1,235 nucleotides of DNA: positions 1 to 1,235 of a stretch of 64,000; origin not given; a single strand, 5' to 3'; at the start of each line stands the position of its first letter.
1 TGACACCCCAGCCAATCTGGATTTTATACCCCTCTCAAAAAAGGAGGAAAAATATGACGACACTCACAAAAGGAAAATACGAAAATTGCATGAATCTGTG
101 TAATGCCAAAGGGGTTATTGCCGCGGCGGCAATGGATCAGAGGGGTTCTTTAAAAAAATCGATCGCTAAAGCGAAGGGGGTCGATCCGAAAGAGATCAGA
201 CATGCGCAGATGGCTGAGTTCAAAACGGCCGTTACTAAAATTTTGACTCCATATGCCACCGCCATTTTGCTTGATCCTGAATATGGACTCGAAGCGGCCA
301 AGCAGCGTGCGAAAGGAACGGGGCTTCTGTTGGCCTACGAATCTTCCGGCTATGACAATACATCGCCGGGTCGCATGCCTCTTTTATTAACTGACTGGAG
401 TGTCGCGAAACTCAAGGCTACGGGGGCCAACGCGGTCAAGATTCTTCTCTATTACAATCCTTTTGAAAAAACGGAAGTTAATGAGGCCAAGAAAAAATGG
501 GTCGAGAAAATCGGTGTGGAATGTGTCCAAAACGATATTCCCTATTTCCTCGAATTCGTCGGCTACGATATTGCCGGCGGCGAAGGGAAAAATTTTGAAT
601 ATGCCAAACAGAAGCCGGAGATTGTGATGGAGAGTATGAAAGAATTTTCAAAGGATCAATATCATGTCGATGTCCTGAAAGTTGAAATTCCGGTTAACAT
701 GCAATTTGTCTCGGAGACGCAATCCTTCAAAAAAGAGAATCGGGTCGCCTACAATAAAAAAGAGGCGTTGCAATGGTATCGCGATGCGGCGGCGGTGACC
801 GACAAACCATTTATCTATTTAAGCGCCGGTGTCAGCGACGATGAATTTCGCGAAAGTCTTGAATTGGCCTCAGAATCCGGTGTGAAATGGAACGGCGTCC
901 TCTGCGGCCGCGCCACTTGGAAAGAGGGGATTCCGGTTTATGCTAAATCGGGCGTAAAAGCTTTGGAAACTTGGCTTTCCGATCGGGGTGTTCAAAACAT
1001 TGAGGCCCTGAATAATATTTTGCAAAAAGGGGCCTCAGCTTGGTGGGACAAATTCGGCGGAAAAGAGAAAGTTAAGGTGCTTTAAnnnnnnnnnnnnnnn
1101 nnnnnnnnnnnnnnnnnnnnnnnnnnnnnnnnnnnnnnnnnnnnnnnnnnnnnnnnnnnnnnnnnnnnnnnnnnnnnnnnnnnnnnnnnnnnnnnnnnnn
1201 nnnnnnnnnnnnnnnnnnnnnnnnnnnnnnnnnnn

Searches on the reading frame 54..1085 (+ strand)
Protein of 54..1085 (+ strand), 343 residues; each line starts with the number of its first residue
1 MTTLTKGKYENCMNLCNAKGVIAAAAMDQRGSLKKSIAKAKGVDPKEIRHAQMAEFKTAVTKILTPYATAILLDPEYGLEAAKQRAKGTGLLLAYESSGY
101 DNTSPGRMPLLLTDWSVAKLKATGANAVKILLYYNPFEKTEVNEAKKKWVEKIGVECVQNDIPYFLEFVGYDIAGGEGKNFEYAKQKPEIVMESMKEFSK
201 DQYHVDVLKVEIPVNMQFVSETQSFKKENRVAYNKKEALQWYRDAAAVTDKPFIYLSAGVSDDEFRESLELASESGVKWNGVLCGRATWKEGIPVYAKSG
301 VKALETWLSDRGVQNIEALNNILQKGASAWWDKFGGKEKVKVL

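Call 39: search_protein_families(library=pfam, proteins=[window:54-1085:+], max_evalue=0.00001)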
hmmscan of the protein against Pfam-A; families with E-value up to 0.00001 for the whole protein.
window:54-1085:+ (343 aa): 1 family
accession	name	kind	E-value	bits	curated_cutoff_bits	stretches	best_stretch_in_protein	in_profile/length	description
PF01791.15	DeoC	-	2.8e-40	138.8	23.8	1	23-290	2-228/229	DeoC/LacD family aldolase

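Call 75: find_encoding_contigs(protein=window:54-1085:+, flank=10000, max_places=3)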
Protein window:54-1085:+ (343 aa): 2 contigs read that carry it; 2 places shown.
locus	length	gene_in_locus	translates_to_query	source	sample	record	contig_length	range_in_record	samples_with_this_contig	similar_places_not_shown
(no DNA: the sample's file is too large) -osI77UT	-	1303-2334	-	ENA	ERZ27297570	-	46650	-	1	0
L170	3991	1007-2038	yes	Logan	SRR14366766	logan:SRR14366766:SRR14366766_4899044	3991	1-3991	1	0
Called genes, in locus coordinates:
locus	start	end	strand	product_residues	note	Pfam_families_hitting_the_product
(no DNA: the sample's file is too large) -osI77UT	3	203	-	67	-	?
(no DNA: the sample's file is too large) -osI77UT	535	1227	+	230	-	-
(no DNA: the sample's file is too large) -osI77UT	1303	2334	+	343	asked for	PF01791:DeoC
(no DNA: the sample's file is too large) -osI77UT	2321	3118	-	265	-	PF13103:TonB_2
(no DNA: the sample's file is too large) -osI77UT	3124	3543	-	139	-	PF02472:ExbD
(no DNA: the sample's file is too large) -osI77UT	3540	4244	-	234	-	PF01618:MotA_ExbB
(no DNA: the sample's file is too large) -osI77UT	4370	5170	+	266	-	PF01177:Asp_Glu_race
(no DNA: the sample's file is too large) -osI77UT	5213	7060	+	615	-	PF00456:Transketolase_N, PF13292:DXP_synthase_N (faint), PF00676:E1_dh, PF02779:Transket_pyr, PF02780:Transketolase_C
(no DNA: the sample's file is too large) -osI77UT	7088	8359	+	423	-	PF22694:CtpB_N-like, PF00595:PDZ, PF13180:PDZ_2, PF17820:PDZ_6, PF03572:Peptidase_S41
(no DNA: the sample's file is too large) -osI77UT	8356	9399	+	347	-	PF08240:ADH_N, PF16912:Glu_dehyd_C (weak), PF00107:ADH_zinc_N, PF13602:ADH_zinc_N_2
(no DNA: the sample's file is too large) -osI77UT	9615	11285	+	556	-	-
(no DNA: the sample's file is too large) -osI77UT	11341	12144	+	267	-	PF01790:LGT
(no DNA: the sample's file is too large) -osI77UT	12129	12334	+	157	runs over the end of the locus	-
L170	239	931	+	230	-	-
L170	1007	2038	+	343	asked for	PF01791:DeoC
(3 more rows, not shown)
